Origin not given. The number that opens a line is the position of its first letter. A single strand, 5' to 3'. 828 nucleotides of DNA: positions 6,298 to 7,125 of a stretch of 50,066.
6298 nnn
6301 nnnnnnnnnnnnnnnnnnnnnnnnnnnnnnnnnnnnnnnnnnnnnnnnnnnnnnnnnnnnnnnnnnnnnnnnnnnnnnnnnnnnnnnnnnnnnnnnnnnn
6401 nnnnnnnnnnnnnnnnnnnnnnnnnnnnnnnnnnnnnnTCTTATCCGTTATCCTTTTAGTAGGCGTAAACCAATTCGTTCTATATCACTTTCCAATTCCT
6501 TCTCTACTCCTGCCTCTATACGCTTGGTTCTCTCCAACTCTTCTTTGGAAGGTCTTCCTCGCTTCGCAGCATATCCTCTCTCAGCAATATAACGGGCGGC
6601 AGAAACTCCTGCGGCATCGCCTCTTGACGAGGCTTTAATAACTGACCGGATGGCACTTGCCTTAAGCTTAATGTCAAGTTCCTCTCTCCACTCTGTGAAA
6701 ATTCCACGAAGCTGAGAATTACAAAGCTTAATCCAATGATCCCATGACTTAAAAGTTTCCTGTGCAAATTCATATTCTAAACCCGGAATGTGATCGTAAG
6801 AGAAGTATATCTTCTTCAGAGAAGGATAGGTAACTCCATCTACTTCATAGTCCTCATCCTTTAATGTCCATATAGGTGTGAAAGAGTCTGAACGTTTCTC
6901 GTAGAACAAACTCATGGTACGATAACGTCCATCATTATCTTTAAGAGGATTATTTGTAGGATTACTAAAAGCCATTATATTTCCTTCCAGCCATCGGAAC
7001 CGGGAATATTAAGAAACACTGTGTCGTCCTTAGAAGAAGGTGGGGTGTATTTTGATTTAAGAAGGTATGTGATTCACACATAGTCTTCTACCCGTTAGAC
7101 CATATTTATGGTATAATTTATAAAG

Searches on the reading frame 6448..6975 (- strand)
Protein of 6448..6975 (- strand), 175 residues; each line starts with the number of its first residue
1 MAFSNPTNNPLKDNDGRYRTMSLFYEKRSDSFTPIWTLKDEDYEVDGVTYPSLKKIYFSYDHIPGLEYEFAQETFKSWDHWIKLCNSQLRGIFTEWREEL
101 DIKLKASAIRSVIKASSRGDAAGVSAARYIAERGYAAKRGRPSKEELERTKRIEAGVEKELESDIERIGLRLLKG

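Call 12: search_protein_families(library=phrogs, proteins=[window:6448-6975:-])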
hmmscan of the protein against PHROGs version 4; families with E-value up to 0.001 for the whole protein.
window:6448-6975:- (175 aa): 1 family
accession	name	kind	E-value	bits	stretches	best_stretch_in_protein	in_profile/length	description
phrog_8035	-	unknown function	2.3e-43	148.7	1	9-169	5-162/166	-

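Call 17: find_related_loci(query=window:6448-6975:-, collection=viral_contigs, flank=5000)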
Query window:6448-6975:- (175 aa) in viral_contigs; peptide patterns used: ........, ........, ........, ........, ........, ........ (x = any residue, [..] = any of these).
17 stretches matched a pattern, but none encodes a relative of the query by tblastn (E <= 1e-3).

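Call 18: search_dna_similar(query=window:6448-6975:-, collection=phages, mode=protein, max_rows=30)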
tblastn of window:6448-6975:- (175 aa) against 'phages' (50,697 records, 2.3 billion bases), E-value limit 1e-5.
Records with a match: 95; places in all: 95; records where one place covers at least 80% of the query: 82.
Best place of each record, by identity: <60% 95.
By first word of the organism name: Vibrio 42; Pseudomonas 16; phage 10; Lentibacter 5; Siovirus 5; Roseobacter 4; Klebsiella 3; Methylophilales 2; Salinivibrio 2; Citrobacter 2; and 3 more.
By host as written in the record: - 34; Vibrio cholerae 10; Vibrio crassostreae 7; Pseudomonas aeruginosa 6; Lentibacter sp. SH36 5; Vibrio parahaemolyticus 3; Methylophilales bacterium FZCC0133 2; Salinivibrio costicola 2; and 20 more.
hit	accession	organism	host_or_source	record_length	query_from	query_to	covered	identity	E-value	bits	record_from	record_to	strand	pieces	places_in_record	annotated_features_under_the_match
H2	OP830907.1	Methylophilales phage MEP402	Methylophilales bacterium FZCC0133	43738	7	175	97%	51.2%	8e-55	191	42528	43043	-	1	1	hypothetical protein (x2)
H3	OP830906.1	Methylophilales phage MEP401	Methylophilales bacterium FZCC0133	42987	7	173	95%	50.6%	8e-54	188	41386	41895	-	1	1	hypothetical protein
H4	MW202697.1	Caudoviricetes sp.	Manatee Spring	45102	13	168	89%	46.2%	7e-44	159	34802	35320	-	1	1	hypothetical protein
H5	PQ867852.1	phage T4S1-k141_462158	Crassostrea hongkongensis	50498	7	175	97%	39.8%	2e-29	119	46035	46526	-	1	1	hypothetical protein | terminase large subunit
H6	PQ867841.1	phage T4S1-k141_502596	Crassostrea hongkongensis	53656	13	175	93%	41.0%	2e-26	110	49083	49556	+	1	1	hypothetical protein | terminase large subunit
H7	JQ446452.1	Salinivibrio phage CW02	Salinivibrio costicola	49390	9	165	90%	40.9%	3e-27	112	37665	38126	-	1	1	hypothetical protein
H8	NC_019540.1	Salinivibrio phage CW02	Salinivibrio costicola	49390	9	165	90%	40.9%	3e-27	112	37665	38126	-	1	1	hypothetical protein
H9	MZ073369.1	Vibrio phage VP41s3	Vibrio parahaemolyticus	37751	5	168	94%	37.9%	7e-24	102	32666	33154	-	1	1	hypothetical protein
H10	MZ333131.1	Erwinia phage Pecta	Erwinia sp.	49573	5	168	94%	37.7%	1e-25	107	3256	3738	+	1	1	hypothetical protein (x2)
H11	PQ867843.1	phage T5S1-k141_18163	Crassostrea hongkongensis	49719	7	168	93%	38.0%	8e-27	111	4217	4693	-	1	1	hypothetical protein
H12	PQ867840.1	phage KZY1-k141_1027853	Crassostrea hongkongensis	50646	1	165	94%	36.5%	4e-23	100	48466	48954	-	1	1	hypothetical protein (x2)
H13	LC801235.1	Pseudomonas phage PP21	Pseudomonas aeruginosa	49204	11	168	90%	38.1%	4e-24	103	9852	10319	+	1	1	hypothetical protein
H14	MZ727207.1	Pseudomonas phage PPAY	Pseudomonas aeruginosa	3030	11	168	90%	38.1%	1e-23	102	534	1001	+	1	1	hypothetical protein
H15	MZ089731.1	Pseudomonas phage PSA11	wastewater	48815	11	168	90%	38.1%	1e-23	102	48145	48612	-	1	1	hypothetical protein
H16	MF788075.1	Pseudomonas phage IME180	Pseudomonas aeruginosa IME180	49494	11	168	90%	38.1%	1e-23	102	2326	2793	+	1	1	hypothetical protein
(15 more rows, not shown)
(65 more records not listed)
